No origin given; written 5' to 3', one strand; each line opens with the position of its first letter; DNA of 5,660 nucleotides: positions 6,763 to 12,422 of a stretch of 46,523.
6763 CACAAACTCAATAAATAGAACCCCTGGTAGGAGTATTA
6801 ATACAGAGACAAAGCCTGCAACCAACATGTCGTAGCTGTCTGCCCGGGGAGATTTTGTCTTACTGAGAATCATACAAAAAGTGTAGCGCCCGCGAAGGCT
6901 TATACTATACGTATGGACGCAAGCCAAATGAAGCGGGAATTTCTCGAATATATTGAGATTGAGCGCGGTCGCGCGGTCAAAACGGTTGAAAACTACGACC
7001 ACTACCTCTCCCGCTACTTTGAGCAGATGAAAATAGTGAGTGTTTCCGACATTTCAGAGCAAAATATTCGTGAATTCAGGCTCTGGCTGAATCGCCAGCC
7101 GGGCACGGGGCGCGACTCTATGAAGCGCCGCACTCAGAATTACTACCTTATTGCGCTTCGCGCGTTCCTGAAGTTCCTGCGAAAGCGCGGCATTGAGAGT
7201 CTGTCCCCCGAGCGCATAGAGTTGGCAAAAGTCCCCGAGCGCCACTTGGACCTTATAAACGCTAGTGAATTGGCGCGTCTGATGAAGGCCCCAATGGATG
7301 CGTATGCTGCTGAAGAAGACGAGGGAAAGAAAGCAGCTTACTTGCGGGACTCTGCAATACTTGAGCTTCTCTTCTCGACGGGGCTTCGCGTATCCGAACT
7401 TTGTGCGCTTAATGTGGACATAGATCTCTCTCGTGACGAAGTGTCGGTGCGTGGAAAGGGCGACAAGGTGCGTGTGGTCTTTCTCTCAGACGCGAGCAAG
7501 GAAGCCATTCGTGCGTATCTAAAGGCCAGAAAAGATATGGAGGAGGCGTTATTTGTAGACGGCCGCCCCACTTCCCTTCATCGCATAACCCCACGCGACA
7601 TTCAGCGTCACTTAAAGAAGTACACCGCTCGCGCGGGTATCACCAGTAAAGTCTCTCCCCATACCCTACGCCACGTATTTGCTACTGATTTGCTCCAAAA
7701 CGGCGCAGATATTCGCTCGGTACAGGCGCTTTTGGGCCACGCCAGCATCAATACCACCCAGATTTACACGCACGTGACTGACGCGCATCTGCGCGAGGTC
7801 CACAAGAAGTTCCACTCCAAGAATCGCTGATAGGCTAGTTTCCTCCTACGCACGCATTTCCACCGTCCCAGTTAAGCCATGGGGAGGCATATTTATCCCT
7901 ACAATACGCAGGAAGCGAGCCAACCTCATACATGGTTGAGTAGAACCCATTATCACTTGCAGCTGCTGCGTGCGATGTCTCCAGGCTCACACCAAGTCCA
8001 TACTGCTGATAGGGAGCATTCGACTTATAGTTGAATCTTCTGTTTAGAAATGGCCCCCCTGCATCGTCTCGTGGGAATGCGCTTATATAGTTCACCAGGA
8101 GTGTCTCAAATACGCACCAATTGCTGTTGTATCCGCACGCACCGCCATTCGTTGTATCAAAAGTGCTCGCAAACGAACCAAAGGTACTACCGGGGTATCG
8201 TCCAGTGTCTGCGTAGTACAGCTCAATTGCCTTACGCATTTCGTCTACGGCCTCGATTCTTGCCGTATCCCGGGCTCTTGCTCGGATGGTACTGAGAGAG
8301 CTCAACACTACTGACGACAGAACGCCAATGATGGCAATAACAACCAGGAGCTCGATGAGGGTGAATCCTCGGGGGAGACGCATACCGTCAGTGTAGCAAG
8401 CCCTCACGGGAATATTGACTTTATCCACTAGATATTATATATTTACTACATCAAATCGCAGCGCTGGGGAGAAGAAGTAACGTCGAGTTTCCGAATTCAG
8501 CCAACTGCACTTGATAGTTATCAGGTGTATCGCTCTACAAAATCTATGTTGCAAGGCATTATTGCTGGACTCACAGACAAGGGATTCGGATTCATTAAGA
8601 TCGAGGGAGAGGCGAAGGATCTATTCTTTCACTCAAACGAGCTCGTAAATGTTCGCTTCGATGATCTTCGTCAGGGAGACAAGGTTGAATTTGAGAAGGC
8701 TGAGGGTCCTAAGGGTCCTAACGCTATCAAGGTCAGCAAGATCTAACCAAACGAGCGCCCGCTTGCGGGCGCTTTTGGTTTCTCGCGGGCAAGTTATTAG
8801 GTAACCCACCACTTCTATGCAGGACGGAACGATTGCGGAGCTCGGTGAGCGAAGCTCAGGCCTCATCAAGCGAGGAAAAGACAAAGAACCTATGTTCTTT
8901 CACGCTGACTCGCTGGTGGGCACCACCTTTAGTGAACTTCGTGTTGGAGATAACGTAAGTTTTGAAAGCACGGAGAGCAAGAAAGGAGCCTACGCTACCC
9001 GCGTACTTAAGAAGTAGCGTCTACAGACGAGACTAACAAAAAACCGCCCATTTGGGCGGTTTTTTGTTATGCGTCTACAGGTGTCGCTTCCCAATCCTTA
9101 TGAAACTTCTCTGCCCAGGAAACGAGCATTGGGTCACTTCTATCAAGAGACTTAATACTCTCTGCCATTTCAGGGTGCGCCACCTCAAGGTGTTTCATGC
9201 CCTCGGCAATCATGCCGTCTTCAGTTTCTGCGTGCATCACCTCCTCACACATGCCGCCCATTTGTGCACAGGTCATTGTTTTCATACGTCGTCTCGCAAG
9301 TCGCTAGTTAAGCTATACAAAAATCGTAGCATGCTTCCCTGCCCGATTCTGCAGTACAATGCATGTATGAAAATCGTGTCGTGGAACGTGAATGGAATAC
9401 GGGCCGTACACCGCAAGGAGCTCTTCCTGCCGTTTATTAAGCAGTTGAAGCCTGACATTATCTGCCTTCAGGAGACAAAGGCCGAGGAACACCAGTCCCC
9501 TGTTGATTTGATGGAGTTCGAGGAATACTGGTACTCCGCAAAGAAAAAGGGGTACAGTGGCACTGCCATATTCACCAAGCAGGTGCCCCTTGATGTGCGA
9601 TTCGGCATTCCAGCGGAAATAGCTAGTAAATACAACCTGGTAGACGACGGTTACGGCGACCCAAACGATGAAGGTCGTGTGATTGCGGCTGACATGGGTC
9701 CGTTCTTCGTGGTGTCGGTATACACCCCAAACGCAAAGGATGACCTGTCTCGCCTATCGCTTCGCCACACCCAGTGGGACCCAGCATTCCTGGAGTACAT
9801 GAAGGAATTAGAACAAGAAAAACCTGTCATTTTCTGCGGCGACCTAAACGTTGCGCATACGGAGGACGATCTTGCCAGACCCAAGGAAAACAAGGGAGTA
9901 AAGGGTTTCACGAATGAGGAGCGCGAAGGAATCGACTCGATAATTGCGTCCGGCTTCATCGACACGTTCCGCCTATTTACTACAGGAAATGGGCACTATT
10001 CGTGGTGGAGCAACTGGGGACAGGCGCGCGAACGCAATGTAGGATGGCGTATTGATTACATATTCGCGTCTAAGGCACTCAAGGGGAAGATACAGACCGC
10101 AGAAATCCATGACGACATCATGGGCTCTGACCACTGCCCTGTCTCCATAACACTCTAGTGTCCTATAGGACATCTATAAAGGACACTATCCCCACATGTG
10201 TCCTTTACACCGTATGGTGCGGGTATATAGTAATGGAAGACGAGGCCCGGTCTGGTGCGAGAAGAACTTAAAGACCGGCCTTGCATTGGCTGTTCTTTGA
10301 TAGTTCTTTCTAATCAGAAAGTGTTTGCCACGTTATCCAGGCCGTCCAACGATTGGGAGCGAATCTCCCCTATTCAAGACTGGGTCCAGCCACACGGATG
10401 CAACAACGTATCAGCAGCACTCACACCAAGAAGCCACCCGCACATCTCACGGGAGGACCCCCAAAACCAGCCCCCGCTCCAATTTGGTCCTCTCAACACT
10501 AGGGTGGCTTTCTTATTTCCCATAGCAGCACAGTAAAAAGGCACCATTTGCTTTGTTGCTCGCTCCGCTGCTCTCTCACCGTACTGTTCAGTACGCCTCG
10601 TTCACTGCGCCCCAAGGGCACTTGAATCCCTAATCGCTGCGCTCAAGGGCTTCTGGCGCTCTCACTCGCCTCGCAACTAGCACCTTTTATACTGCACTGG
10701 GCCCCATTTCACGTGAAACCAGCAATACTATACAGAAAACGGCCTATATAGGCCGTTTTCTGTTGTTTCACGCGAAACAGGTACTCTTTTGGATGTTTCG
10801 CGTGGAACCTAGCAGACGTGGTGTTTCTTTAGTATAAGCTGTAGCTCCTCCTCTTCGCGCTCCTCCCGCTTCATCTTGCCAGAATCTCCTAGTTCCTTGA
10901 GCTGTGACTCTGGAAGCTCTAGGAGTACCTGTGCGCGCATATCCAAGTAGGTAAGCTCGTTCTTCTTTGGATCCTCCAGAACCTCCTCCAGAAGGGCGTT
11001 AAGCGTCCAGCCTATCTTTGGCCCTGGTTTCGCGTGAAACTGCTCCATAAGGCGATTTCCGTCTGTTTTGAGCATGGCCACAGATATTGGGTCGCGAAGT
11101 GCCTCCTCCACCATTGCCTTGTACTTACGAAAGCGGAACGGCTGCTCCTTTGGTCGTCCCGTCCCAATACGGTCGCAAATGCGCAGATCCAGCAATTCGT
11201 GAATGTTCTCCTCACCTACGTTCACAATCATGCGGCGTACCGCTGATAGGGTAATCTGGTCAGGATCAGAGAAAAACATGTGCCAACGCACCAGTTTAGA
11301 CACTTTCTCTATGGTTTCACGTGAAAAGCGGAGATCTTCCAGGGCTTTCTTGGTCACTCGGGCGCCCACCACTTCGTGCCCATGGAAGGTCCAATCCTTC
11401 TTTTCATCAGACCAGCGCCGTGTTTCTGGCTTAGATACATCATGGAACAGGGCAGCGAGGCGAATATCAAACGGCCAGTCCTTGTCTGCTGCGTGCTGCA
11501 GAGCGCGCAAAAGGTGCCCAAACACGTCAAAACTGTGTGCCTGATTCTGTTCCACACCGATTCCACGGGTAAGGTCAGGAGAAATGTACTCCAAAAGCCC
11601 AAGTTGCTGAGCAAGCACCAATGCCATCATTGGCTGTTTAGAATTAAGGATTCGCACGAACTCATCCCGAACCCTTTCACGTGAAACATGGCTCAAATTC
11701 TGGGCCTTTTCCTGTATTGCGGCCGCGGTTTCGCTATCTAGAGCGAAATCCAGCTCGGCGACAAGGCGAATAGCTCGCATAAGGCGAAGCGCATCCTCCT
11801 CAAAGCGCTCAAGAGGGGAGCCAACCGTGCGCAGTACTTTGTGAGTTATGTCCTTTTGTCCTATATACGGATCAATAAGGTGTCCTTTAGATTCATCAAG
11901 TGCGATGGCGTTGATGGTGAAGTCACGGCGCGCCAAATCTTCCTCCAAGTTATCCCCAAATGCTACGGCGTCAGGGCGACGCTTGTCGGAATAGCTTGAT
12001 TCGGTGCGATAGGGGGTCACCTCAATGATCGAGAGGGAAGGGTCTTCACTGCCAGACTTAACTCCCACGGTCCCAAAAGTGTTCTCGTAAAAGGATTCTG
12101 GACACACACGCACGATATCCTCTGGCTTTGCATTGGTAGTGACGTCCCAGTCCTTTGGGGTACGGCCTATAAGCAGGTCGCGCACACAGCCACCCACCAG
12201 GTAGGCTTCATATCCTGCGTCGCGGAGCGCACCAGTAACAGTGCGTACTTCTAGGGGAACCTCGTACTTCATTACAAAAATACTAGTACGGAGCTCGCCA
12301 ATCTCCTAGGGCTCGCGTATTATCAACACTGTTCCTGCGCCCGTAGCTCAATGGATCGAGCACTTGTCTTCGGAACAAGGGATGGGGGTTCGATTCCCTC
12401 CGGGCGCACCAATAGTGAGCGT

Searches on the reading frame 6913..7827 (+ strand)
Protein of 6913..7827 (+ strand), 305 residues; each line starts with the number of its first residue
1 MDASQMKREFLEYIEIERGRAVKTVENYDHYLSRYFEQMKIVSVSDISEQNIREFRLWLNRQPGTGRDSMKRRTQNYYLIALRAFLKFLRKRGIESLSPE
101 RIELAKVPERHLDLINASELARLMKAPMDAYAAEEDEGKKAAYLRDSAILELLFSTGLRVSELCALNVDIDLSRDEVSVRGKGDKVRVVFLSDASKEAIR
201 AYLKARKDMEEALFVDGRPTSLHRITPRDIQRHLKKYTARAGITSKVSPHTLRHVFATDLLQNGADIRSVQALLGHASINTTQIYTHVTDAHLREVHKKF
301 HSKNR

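Call 104: search_protein_families(library=pfam, proteins=[window:6913-7827:+], max_evalue=0.00001)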
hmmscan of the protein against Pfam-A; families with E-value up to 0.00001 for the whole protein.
window:6913-7827:+ (305 aa): 3 families
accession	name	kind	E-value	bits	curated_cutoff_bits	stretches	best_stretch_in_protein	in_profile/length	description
PF00589.27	Phage_integrase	-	1e-41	143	27.1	1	118-291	6-171/172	Phage integrase family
PF02899.23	Phage_int_SAM_1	-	1.8e-15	57.4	22.3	1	9-93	3-83/83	Phage integrase, N-terminal SAM-like domain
PF13495.12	Phage_int_SAM_4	-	9.4e-11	42.4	27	0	9-62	4-56/85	Phage integrase, N-terminal SAM-like domain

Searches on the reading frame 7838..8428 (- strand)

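Call 104: search_protein_families(library=pfam, proteins=[window:7838-8428:-], max_evalue=0.00001)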
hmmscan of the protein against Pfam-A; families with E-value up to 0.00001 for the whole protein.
window:7838-8428:- (197 aa): 1 family
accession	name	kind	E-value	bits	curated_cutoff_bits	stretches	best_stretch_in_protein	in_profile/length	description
PF07963.17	N_methyl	-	2.1e-08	33.8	21.2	1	17-42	2-27/27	Prokaryotic N-terminal methylation motif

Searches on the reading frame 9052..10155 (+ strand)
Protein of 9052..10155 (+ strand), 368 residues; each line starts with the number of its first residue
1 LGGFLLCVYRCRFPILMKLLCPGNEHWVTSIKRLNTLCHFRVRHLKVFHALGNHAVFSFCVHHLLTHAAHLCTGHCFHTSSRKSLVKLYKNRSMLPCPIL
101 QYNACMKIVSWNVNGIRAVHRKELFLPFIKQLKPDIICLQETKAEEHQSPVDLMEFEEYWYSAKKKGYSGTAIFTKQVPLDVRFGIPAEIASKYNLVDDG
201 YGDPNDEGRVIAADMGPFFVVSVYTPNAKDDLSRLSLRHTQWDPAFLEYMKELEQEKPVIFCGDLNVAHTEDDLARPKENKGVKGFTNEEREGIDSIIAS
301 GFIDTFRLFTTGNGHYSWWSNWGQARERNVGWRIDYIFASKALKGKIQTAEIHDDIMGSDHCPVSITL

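Call 104: search_protein_families(library=pfam, proteins=[window:9052-10155:+], max_evalue=0.00001)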
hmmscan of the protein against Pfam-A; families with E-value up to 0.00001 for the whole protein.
window:9052-10155:+ (368 aa): 1 family
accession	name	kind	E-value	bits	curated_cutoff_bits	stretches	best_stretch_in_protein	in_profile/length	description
PF03372.29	Exo_endo_phos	-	2.4e-32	112.8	24.5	1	109-361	1-225/225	Endonuclease/Exonuclease/phosphatase family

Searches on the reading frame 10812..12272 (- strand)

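Call 104: search_protein_families(library=pfam, proteins=[window:10812-12272:-], max_evalue=0.00001)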
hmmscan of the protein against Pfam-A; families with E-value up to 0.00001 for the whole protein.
window:10812-12272:- (487 aa): 4 families
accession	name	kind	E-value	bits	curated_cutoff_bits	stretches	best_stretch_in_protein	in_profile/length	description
PF01743.26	PolyA_pol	-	2.7e-34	118.7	23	1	23-148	1-126/126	Poly A polymerase head domain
PF12627.12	PolyA_pol_RNAbd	-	3.4e-16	59.2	22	1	175-235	1-61/64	Probable RNA and SrmB- binding site of polymerase A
PF01966.28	HD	-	6.4e-13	49.4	22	1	250-369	1-113/116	HD domain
PF13735.12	tRNA_NucTran2_2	-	9.3e-07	29.4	27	1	288-439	4-141/149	tRNA nucleotidyltransferase domain 2 putative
